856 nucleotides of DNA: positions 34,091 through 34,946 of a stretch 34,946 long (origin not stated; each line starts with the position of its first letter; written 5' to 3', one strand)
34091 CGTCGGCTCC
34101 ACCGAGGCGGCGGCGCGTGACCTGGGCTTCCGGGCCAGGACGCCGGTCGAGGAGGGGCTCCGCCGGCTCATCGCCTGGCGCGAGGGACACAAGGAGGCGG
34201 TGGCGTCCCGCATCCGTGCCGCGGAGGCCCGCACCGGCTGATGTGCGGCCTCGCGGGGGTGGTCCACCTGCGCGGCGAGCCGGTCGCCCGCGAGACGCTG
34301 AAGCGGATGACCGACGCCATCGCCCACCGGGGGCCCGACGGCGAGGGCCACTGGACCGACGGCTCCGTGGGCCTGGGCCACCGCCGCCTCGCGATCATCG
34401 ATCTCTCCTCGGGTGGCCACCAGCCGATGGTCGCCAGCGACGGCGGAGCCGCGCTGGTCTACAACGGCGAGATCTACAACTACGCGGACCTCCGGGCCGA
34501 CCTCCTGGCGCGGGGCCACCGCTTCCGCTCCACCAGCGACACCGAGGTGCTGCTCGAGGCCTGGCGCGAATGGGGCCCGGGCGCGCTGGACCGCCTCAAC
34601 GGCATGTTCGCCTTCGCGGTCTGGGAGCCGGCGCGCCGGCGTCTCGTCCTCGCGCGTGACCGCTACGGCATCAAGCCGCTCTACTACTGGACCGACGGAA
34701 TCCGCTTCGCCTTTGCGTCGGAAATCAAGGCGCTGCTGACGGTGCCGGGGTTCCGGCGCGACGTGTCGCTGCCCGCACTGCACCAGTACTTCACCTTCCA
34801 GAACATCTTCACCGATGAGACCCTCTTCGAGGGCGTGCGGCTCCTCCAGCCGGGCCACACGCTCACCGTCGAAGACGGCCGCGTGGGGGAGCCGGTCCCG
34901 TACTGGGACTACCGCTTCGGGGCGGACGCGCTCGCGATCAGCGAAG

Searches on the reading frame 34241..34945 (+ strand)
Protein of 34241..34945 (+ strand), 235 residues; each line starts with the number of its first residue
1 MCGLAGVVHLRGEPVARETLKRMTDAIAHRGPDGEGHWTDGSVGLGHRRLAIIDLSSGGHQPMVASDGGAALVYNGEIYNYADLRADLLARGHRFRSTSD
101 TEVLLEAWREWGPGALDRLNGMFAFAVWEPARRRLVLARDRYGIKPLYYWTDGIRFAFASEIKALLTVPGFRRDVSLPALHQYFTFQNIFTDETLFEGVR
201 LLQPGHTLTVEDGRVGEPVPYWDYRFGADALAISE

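Call 11: search_protein_families(library=pfam, proteins=[window:34241-34945:+])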
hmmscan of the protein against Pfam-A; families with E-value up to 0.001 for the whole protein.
window:34241-34945:+ (235 aa): 2 families
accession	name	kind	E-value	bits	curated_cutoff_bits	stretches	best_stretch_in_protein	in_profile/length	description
PF13522.11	GATase_6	-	1.9e-49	167.4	27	1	32-161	1-130/130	Glutamine amidotransferase domain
PF13537.11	GATase_7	-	1.5e-48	164.3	25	1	47-166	1-122/123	Glutamine amidotransferase domain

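Call 12: search_protein_families(library=ncbifam, proteins=[window:34241-34945:+], max_evalue=0.001)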
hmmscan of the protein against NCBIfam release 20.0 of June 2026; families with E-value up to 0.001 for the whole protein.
window:34241-34945:+ (235 aa): 8 families
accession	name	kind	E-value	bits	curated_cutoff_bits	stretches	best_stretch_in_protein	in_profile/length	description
TIGR03108.1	eps_aminotran_1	hypoth_equivalog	2.9e-79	267.4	816.9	1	1-230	1-232/628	XrtA/PEP-CTERM system amidotransferase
TIGR03104.1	trio_amidotrans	equivalog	1.7e-76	257.7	570.1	1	1-228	1-229/589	N-acetylglutaminylglutamine amidotransferase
TIGR01536.1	asn_synth_AEB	equivalog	4.1e-75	253.7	267.1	1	2-225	1-222/517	asparagine synthase (glutamine-hydrolyzing)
NF033535.1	lass_lactam_cya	exception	4.7e-51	174.1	525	1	1-222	1-221/668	lasso peptide isopeptide bond-forming cyclase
NF006949.0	PRK09431.1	equivalog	1.6e-48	165.6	499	1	1-168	1-168/554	asparagine synthase B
TIGR01134.1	purF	equivalog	6.9e-13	48.8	350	1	41-176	64-210/432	amidophosphoribosyltransferase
NF001484.0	PRK00331.1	subfamily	8.3e-11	41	381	1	37-166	61-199/601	isomerizing glutamine--fructose-6-phosphate transaminase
TIGR01135.1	glmS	equivalog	5e-10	38.5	418.05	1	40-167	63-199/607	glutamine--fructose-6-phosphate transaminase (isomerizing)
